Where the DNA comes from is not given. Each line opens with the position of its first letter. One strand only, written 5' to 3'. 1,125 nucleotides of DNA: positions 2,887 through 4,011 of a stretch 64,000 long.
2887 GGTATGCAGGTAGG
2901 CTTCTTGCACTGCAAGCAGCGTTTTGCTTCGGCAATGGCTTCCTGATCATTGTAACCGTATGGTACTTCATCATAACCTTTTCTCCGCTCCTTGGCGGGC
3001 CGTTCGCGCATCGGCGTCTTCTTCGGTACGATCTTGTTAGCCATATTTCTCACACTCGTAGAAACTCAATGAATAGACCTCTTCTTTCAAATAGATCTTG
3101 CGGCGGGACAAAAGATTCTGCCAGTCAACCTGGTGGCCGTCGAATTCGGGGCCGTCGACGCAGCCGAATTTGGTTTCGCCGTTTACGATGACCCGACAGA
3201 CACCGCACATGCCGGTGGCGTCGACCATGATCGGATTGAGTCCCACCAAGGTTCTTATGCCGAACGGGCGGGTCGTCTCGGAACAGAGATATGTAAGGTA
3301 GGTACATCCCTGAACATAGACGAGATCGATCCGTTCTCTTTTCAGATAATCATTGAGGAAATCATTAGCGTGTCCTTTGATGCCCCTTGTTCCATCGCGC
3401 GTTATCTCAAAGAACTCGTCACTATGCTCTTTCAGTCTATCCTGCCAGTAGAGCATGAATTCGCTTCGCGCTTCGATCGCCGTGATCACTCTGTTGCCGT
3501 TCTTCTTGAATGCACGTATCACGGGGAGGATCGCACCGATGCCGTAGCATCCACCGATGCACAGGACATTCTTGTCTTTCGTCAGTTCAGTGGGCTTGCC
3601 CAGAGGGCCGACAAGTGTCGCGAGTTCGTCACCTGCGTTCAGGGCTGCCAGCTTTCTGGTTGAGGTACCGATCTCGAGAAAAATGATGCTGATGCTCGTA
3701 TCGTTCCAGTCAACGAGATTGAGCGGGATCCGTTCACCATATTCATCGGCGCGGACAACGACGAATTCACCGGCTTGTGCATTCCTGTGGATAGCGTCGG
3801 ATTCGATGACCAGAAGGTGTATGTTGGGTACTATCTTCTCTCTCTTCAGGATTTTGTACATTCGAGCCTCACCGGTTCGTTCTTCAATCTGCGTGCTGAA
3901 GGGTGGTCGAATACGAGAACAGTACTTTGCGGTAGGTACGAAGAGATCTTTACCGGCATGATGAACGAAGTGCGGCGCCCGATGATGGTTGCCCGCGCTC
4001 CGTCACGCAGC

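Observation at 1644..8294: Five-gene operon fusing a NuoE/NuoF/NuoG-like module with NfnA/NfnB: a putative Bfu/Stn-like electron-bifurcating transhydrogenase with extra subunits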

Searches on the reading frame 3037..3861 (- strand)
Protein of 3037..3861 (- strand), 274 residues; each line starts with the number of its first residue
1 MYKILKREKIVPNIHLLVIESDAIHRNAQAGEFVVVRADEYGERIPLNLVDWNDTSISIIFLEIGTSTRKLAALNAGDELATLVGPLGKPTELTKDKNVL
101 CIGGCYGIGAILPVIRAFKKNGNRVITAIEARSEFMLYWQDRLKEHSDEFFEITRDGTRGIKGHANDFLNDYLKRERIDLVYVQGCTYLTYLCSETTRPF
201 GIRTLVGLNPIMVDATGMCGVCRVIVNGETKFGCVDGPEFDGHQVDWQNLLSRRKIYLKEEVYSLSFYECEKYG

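Call 4: search_protein_families(library=pfam, proteins=[window:3037-3861:-])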
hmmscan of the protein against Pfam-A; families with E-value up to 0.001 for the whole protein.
window:3037-3861:- (274 aa): 1 family
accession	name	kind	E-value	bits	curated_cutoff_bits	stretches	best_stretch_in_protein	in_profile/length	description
PF10418.14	DHODB_Fe-S_bind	-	2.5e-11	43.5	23.9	1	209-246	1-41/41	Iron-sulfur cluster binding domain of dihydroorotate dehydrogenase B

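Call 5: search_protein_families(library=ncbifam, proteins=[window:3037-3861:-])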
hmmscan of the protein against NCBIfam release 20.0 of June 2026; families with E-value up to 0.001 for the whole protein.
window:3037-3861:- (274 aa): 13 families
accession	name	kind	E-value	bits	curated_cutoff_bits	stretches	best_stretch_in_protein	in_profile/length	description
NF004862.0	PRK06222.1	subfamily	9.3e-98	327.2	220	1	1-271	1-274/281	sulfide/dihydroorotate dehydrogenase-like FAD/NAD-binding protein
NF009414.0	PRK12778.1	equivalog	3.4e-83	280.2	1103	1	1-265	1-268/752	bifunctional dihydroorotate dehydrogenase B NAD binding subunit/NADPH-dependent glutamate synthase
NF009413.0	PRK12775.1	equivalog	7.8e-66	222.6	1895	1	1-261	1-264/1006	putative trifunctional 2-polyprenylphenol hydroxylase/glutamate synthase subunit beta/ferritin domain-containing protein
NF009415.0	PRK12779.1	equivalog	9.3e-46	156.2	1519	1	2-261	651-934/944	putative bifunctional glutamate synthase subunit beta/2-polyprenylphenol hydroxylase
NF000796.0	PRK00054.1-1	equivalog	8.1e-29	100.6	224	1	4-247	8-236/254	dihydroorotate dehydrogenase electron transfer subunit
NF000798.0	PRK00054.1-3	equivalog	1.7e-22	80.3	219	1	2-245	8-242/244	dihydroorotate dehydrogenase electron transfer subunit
NF000799.0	PRK00054.1-4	equivalog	3.2e-19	69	314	1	4-244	9-255/258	dihydroorotate dehydrogenase electron transfer subunit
NF000797.0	PRK00054.1-2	equivalog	6.4e-16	58.4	270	1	3-242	18-262/267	dihydroorotate dehydrogenase electron transfer subunit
NF004470.0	PRK05802.1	equivalog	3.7e-14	52.5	313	1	3-229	69-308/330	sulfide/dihydroorotate dehydrogenase-like FAD/NAD-binding protein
TIGR02911.1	sulfite_red_B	equivalog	1.9e-08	33.8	288.6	1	25-240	28-251/261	anaerobic sulfite reductase subunit AsrB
NF005128.0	PRK06567.1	equivalog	7.8e-05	20.7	1072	1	16-127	809-923/1031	putative bifunctional glutamate synthase subunit beta/2-polyprenylphenol hydroxylase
NF040830.1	sulfhyd_ShyC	equivalog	0.00024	20.4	600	0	27-114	38-126/288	NAD(P)-dependent hydrogenase/sulfhydrogenase 2 subunit gamma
NF006220.0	PRK08345.1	subfamily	0.0005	19.4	395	0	23-116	36-133/294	cytochrome-c3 hydrogenase subunit gamma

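Call 21: search_solved_structures(query=window:3037-3861:-, max_evalue=0.00001, show_alignments=2)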
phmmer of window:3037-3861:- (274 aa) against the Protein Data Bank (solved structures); distinct sequences matched with E-value up to 0.00001: 6.
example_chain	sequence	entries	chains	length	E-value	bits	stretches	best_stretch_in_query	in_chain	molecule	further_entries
5jca_S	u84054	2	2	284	1.1e-73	251.2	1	1-271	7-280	NADH-dependent Ferredoxin:NADP Oxidoreductase (NfnI) subunit beta | NADH-dependent Ferredoxin:NADP Oxidoreductase subunit beta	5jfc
4ylf_A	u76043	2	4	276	7.7e-61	209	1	3-264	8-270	Dihydroorotate dehydrogenase B (NAD(+)), electron transfer subunit homolog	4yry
5vj7_B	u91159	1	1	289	8.8e-45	156.4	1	1-268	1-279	Ferredoxin-NADP(+) reductase subunit alpha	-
1ep1_B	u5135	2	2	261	4e-09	39.4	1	4-245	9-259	DIHYDROOROTATE DEHYDROGENASE B (PYRK SUBUNIT)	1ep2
1ep3_B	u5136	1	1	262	4e-09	39.4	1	4-245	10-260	DIHYDROOROTATE DEHYDROGENASE B (PYRK SUBUNIT)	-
3lrx_A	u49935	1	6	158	5.8e-09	38.9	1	76-215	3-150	Putative hydrogenase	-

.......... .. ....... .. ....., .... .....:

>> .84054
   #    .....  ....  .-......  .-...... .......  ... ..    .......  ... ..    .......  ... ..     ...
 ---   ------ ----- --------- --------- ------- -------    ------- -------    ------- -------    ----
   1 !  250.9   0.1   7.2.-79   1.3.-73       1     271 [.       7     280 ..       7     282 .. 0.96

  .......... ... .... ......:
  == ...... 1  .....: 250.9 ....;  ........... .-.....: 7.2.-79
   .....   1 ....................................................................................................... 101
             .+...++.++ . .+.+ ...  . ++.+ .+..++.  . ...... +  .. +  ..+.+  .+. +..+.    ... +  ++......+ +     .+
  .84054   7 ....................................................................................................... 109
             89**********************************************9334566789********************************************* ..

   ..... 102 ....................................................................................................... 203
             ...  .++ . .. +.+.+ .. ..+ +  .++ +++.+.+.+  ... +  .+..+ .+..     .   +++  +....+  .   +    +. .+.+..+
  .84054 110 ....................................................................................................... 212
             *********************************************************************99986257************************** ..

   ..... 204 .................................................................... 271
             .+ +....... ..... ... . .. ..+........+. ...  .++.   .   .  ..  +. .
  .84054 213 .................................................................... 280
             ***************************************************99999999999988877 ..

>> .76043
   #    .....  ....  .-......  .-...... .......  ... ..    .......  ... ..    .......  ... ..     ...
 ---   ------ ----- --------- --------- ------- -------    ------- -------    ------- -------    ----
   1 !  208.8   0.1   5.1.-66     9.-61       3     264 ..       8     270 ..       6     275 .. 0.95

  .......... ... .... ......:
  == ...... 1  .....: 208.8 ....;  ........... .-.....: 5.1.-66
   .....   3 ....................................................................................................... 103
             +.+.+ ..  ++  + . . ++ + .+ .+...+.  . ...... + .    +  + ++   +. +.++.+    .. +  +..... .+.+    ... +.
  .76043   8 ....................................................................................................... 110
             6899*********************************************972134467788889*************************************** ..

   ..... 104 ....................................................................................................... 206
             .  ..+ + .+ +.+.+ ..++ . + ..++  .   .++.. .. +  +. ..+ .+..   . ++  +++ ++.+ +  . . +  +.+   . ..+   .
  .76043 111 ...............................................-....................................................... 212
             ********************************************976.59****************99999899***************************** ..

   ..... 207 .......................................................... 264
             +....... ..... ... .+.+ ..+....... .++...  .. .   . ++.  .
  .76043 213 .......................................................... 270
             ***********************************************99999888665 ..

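Call 81: search_solved_structures(query=window:3037-3861:-, max_evalue=1e-20, show_alignments=3)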
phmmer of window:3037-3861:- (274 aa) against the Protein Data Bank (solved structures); distinct sequences matched with E-value up to 1e-20: 3.
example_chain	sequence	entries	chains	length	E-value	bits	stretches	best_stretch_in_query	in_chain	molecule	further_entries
5jca_S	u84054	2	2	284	1.1e-73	251.2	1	1-271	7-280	NADH-dependent Ferredoxin:NADP Oxidoreductase (NfnI) subunit beta | NADH-dependent Ferredoxin:NADP Oxidoreductase subunit beta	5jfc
4ylf_A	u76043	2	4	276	7.7e-61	209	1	3-264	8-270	Dihydroorotate dehydrogenase B (NAD(+)), electron transfer subunit homolog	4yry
5vj7_B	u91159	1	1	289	8.8e-45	156.4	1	1-268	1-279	Ferredoxin-NADP(+) reductase subunit alpha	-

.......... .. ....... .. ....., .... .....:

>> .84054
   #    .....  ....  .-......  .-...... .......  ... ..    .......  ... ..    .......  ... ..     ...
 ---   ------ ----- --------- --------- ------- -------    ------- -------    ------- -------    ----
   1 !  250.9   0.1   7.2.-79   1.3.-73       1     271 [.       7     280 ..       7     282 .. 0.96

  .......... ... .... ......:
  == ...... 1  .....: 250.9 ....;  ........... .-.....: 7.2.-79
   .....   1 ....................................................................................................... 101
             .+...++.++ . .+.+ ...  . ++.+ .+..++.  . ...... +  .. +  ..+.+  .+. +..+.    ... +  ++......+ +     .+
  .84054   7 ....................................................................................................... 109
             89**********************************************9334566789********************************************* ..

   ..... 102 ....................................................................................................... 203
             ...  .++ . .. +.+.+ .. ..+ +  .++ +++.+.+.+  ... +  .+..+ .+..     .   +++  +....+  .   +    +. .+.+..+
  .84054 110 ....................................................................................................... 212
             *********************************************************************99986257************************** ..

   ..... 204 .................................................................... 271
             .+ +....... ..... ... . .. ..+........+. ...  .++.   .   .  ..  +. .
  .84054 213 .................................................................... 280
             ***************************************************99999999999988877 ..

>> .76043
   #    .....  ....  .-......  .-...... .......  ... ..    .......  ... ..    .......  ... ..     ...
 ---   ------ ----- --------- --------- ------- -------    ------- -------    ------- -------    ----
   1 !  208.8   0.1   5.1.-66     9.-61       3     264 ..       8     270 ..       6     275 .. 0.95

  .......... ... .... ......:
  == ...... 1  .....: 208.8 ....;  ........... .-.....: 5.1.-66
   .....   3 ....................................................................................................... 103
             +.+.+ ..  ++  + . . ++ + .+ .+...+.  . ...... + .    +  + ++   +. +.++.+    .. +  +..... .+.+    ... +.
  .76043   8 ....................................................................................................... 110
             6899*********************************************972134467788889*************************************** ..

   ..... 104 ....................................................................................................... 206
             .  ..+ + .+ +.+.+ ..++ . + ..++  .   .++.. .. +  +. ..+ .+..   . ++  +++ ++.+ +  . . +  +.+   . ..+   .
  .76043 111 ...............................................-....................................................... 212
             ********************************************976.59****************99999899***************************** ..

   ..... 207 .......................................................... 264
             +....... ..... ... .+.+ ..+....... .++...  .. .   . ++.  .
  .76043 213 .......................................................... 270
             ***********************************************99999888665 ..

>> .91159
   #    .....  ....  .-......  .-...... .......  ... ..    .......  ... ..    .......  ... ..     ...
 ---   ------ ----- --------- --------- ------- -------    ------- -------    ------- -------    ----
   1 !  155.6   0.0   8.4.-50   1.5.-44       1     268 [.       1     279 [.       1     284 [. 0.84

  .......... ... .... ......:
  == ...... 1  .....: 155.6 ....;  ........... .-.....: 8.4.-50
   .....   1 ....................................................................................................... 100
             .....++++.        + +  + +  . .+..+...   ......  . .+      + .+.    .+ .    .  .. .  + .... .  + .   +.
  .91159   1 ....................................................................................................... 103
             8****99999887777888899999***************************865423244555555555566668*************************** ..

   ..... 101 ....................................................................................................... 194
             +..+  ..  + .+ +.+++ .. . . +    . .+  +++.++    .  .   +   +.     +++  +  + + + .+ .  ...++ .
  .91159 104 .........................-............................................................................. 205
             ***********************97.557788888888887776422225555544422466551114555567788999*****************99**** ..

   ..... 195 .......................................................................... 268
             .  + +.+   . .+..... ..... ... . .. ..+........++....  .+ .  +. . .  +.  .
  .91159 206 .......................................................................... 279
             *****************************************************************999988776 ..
